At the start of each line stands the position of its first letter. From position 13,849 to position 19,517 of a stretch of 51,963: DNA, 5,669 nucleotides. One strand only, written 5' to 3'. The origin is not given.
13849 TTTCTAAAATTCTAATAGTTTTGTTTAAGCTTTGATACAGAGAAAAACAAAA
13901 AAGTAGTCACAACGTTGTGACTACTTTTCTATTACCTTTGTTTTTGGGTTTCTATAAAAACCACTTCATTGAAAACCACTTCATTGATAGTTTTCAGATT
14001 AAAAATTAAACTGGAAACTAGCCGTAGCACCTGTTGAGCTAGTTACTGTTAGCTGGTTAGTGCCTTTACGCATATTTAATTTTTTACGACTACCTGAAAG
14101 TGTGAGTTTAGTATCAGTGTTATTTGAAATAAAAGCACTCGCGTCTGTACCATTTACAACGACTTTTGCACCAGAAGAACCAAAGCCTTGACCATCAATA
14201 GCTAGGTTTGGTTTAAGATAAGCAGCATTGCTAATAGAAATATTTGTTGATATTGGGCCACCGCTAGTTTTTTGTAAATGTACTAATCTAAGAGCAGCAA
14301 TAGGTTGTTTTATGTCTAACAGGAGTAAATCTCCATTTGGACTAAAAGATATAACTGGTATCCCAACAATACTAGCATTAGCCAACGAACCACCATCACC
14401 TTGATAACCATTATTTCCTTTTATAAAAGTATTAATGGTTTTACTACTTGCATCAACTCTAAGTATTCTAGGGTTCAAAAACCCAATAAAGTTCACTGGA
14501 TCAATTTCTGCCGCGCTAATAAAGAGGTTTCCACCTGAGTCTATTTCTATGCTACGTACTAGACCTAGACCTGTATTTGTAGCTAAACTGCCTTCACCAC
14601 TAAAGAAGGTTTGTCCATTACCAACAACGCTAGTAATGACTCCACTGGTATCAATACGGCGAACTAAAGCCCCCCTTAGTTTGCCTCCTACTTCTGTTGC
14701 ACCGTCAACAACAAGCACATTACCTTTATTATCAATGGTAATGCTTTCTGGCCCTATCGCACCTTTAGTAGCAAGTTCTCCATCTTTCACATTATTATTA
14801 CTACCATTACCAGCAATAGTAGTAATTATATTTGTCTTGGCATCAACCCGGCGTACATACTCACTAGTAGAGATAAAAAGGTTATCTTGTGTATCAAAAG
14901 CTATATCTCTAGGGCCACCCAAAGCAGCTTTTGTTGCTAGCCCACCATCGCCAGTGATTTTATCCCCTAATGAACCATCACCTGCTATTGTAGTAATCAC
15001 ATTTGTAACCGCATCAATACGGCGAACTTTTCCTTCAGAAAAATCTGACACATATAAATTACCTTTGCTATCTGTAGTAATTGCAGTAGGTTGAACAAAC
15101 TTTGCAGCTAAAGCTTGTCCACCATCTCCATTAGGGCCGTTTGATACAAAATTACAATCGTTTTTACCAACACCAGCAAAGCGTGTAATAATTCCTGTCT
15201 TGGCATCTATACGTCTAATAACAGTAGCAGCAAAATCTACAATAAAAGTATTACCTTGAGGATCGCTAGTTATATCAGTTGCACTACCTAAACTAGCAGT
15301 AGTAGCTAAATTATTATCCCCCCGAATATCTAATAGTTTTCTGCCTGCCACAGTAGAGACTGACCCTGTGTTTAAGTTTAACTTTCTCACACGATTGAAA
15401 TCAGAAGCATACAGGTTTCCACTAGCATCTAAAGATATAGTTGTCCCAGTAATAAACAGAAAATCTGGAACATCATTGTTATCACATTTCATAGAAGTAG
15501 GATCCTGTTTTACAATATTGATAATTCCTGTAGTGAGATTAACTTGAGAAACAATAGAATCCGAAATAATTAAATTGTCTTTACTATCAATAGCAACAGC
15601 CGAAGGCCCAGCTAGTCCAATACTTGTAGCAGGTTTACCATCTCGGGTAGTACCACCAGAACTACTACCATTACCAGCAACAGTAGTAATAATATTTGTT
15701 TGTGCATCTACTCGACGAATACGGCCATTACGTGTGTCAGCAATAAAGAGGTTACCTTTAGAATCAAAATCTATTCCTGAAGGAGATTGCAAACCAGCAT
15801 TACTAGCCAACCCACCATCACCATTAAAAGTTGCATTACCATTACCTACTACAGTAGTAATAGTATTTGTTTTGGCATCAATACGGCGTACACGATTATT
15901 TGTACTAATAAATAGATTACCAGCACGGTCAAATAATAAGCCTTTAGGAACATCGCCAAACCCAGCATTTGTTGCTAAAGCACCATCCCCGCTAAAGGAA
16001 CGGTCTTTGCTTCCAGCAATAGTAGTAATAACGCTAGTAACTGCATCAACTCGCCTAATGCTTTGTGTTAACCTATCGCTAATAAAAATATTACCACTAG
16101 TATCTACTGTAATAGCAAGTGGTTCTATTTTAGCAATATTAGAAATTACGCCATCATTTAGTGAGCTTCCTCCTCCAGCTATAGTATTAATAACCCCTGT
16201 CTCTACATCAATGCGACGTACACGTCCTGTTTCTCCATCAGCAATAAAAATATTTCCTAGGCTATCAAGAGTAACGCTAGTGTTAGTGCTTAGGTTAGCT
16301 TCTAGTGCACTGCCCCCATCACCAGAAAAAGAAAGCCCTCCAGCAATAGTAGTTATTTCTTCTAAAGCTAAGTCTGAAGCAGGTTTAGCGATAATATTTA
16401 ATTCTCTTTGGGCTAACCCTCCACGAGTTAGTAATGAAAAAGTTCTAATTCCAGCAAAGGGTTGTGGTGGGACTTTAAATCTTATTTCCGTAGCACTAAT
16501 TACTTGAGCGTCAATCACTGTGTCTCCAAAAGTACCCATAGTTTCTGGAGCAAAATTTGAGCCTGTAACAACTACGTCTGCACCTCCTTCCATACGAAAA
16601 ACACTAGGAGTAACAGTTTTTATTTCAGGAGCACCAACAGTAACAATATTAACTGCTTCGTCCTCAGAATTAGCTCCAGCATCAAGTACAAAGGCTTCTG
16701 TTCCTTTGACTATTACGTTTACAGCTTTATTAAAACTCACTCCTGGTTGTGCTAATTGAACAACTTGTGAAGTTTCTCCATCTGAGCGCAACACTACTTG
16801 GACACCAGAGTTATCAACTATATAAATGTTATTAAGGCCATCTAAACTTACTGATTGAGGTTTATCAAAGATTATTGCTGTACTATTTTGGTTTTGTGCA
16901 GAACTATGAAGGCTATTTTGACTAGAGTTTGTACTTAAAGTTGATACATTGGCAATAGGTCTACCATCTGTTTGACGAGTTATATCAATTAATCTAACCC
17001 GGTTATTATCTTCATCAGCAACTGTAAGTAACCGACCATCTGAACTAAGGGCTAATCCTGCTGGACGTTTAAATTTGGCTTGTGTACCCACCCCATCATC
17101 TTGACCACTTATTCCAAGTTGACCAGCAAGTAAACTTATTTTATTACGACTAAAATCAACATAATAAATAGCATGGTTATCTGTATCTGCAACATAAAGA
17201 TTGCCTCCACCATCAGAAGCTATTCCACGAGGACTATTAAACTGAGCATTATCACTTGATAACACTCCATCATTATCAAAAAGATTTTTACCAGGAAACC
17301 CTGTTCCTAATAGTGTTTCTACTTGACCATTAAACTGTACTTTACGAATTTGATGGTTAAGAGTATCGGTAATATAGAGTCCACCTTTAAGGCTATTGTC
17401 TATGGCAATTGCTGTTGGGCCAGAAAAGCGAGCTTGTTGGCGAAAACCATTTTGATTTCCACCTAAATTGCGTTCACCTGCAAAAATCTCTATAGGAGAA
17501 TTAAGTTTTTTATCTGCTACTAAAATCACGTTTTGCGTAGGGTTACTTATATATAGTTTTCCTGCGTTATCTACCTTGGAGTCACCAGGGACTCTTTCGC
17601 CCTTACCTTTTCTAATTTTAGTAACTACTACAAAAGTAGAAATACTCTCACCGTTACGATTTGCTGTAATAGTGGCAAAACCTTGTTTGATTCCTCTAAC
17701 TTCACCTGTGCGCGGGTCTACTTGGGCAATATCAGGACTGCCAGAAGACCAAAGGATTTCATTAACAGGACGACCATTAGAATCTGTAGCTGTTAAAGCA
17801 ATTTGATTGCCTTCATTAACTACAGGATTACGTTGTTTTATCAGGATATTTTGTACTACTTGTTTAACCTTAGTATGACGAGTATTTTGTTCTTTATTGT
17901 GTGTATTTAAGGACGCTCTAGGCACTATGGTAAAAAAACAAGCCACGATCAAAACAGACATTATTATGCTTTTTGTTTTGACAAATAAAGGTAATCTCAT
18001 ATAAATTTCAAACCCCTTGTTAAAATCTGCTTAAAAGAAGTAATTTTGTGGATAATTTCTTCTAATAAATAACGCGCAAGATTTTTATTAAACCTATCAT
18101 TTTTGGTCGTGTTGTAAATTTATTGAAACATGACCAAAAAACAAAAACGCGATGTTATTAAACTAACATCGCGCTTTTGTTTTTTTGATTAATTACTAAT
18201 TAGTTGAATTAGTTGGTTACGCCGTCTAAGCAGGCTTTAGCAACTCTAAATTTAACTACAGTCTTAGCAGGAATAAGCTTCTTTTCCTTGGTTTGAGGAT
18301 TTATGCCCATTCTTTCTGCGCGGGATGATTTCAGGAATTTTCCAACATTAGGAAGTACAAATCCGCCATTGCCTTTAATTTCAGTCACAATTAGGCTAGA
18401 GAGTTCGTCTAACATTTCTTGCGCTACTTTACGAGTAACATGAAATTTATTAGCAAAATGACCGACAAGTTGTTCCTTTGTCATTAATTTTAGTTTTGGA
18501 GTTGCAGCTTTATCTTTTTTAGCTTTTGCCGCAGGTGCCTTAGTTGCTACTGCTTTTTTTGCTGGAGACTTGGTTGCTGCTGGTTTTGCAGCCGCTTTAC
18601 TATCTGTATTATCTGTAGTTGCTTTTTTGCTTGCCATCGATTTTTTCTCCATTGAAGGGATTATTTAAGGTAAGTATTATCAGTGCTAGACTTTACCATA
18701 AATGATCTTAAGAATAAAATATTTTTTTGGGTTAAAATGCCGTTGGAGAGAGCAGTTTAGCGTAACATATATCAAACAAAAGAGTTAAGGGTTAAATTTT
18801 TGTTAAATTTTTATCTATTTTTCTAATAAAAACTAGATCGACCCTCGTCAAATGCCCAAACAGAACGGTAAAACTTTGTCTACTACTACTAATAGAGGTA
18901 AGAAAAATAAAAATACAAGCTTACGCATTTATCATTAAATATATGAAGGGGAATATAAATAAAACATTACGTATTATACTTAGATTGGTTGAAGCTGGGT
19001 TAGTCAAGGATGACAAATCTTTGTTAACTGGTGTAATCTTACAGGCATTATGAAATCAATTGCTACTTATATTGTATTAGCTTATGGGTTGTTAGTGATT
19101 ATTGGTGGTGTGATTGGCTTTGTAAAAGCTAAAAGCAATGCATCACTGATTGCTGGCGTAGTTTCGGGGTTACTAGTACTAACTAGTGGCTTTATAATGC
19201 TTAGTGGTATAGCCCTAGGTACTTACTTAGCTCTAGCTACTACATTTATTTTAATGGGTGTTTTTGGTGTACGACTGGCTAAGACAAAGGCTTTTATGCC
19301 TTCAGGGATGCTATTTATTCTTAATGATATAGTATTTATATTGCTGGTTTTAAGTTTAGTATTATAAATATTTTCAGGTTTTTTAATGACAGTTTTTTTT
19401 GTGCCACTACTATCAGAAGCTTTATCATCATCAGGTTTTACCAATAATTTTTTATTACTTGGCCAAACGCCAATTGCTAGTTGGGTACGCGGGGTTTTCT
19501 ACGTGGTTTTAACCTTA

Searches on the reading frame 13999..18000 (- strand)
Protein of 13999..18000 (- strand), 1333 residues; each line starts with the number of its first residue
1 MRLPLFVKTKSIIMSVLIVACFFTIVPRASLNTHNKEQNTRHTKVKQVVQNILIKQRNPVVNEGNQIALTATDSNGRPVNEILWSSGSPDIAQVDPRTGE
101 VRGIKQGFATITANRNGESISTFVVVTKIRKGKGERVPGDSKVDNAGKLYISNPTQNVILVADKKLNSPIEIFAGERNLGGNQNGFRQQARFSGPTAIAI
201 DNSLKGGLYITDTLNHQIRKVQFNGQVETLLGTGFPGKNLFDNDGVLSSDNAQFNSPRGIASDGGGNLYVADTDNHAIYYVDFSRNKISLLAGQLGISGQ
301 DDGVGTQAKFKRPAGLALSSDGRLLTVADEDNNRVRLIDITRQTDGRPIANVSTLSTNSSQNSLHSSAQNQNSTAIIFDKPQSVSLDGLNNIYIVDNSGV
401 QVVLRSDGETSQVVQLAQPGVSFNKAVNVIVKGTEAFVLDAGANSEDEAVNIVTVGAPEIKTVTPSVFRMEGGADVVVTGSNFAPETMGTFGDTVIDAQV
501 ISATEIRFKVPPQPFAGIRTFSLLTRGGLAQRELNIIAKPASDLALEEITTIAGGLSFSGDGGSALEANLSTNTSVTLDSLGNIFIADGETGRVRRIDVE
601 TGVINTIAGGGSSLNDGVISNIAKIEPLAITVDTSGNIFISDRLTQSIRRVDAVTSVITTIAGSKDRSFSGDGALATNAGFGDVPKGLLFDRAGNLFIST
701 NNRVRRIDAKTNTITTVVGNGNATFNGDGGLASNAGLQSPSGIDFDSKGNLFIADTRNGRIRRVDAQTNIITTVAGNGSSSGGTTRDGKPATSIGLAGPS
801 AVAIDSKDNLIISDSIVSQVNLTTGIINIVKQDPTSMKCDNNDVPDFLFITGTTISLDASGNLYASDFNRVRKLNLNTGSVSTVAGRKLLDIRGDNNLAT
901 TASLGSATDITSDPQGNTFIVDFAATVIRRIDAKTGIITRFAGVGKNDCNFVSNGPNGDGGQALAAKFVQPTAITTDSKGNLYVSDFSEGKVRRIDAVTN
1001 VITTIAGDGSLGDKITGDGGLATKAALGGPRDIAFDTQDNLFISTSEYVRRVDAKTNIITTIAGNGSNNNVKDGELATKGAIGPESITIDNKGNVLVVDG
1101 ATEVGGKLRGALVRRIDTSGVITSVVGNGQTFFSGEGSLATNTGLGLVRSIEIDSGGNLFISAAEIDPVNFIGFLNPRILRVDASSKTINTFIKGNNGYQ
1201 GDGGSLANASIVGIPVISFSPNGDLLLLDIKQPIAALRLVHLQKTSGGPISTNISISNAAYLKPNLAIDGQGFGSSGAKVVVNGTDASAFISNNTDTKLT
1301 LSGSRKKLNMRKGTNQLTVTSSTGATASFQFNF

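Call 51: search_protein_families(library=pfam, proteins=[window:13999-18000:-], max_evalue=0.001)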
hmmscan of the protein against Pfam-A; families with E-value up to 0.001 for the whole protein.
window:13999-18000:- (1333 aa): 8 families
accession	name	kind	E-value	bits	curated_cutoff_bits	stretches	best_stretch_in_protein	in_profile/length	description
PF25021.1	TEN_NHL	-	5.3e-44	151.1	27.1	5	727-887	131-302/357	Teneurin NHL domain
PF01436.27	NHL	-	2.6e-36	122.3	20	2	254-278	1-25/28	NHL repeat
PF06739.17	SBBP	-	5.6e-16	58.6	20.5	0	970-984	14-28/38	Beta-propeller repeat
PF08450.18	SGL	-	2.2e-10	41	26.3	0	101-280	55-209/246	SMP-30/Gluconolactonase/LRE-like region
PF02368.24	Big_2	-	1e-08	35.5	22.8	1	49-113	2-66/79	Bacterial Ig-like domain (group 2)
PF01833.30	TIG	-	1.2e-08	35.3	20.9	1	458-527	1-72/84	IPT/TIG domain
PF20067.5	SSL_N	-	3.7e-06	27.1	18.9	0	1076-1095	15-34/46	Strictosidine synthase-like, N-terminal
PF07494.17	Reg_prop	-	3.7e-05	23.9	20.4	0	687-702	9-24/24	Two component regulator propeller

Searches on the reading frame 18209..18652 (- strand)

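Call 51: search_protein_families(library=pfam, proteins=[window:18209-18652:-], max_evalue=0.001)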
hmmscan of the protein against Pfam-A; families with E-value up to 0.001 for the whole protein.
window:18209-18652:- (147 aa): 1 family
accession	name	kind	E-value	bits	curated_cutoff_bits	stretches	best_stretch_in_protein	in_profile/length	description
PF00216.26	Bac_DNA_binding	-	1.8e-20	73.4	22.4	1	57-142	1-86/90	Bacterial DNA-binding protein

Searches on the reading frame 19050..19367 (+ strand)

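Call 78: search_protein_families(library=pfam, proteins=[window:19050-19367:+], max_evalue=0.001)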
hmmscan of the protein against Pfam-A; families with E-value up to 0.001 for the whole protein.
window:19050-19367:+ (105 aa): 1 family
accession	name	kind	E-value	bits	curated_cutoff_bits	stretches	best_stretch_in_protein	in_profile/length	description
PF03647.18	Tmemb_14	-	4.3e-21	75.8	24.8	1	9-92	2-85/92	Transmembrane proteins 14C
